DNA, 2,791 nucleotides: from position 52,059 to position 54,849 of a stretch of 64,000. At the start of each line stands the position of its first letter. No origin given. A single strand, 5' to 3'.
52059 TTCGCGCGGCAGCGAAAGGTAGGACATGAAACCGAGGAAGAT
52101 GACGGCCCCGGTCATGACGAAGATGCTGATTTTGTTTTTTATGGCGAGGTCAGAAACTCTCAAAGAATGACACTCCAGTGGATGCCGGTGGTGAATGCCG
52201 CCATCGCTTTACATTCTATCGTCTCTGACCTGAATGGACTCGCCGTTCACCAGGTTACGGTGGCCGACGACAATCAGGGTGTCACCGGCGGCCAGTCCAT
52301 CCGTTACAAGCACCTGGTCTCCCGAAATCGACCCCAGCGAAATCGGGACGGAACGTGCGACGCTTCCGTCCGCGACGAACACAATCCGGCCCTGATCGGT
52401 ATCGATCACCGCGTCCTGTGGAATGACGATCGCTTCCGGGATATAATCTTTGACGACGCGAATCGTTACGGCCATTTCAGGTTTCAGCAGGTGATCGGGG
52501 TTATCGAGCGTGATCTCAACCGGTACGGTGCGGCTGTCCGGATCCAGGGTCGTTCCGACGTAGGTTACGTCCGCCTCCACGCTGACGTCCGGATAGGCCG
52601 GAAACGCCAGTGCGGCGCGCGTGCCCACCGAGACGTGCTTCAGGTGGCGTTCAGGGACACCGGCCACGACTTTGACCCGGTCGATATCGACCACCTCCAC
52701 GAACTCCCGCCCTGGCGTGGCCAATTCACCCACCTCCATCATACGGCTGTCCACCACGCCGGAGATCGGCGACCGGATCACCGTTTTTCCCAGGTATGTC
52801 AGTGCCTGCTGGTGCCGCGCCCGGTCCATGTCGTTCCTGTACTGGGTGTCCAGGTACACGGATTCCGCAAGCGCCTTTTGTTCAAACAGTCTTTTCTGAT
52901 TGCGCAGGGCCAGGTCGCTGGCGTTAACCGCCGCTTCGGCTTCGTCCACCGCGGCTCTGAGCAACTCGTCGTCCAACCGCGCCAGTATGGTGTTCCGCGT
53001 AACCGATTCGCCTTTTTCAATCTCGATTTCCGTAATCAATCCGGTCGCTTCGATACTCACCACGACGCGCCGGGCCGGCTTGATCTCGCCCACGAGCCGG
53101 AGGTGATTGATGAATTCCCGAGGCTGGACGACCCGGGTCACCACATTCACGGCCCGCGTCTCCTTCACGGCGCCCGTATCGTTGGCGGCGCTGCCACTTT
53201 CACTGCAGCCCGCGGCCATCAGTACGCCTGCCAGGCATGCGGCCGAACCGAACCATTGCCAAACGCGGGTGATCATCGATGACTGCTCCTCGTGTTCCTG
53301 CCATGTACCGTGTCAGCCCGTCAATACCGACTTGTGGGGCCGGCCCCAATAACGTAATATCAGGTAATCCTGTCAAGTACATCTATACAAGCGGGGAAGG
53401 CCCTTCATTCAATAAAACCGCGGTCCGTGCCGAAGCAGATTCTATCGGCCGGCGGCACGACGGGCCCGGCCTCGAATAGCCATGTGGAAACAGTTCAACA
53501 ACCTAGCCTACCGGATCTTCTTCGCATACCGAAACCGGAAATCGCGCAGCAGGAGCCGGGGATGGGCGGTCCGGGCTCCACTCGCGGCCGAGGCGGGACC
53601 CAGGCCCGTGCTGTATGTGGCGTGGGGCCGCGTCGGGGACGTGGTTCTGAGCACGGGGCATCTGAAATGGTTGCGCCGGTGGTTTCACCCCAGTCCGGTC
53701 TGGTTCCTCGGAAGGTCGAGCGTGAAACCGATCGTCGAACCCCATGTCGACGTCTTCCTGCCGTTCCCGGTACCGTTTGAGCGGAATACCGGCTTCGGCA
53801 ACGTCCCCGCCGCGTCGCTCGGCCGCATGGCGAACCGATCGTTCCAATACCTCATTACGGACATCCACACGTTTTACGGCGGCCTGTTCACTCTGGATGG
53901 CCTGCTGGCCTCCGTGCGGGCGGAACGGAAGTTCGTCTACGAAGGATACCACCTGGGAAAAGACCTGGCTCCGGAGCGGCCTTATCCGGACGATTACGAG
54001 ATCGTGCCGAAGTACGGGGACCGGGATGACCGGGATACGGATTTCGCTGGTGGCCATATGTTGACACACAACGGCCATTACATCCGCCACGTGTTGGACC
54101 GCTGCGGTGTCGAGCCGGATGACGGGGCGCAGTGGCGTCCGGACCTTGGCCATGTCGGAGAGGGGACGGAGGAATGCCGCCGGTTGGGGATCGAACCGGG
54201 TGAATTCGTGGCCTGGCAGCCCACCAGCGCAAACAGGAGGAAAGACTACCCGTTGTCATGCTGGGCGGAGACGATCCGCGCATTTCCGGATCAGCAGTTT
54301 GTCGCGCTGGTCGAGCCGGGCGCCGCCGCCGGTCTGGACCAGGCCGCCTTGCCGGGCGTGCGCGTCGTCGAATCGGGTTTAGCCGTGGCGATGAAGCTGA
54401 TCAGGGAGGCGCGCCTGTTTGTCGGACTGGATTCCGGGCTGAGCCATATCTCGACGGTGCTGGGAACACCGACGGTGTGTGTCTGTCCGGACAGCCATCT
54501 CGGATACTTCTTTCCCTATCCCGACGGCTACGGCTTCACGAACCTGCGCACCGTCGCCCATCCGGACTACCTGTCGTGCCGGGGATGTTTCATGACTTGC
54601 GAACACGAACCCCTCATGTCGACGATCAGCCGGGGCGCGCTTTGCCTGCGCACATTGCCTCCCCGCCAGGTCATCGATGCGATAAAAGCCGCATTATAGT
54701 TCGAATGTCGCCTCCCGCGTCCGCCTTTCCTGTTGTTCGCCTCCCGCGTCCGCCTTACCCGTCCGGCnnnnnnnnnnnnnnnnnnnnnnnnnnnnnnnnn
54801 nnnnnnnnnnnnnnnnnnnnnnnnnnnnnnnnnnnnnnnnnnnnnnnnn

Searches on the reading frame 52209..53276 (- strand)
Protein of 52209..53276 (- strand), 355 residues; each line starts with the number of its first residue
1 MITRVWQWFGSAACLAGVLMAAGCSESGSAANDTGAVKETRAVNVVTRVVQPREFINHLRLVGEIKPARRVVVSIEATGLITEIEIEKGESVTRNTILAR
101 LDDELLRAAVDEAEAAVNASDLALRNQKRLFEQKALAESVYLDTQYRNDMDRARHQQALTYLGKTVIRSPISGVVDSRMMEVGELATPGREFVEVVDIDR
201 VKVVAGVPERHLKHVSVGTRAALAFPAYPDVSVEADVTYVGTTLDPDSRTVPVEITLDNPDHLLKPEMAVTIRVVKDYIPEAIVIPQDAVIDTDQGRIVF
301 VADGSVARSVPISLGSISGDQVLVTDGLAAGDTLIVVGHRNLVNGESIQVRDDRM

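Call 55: search_protein_families(library=pfam, proteins=[window:52209-53276:-], max_evalue=0.00001)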
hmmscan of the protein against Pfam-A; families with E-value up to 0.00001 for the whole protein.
window:52209-53276:- (355 aa): 2 families
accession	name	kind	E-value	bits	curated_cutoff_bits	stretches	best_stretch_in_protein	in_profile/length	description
PF16576.10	HlyD_D23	-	5.2e-31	108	30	1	57-270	4-214/214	Barrel-sandwich domain of CusB or HlyD membrane-fusion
PF13437.12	HlyD_3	-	4e-19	69.7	22.2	1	166-266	1-105/106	HlyD family secretion protein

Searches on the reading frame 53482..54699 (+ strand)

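Call 55: search_protein_families(library=pfam, proteins=[window:53482-54699:+], max_evalue=0.00001)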
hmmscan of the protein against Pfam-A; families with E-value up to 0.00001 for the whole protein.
window:53482-54699:+ (405 aa): 1 family
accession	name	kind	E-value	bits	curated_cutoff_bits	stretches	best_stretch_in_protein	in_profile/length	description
PF01075.23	Glyco_transf_9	-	7.2e-10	39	22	1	241-346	106-220/247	Glycosyltransferase family 9 (heptosyltransferase)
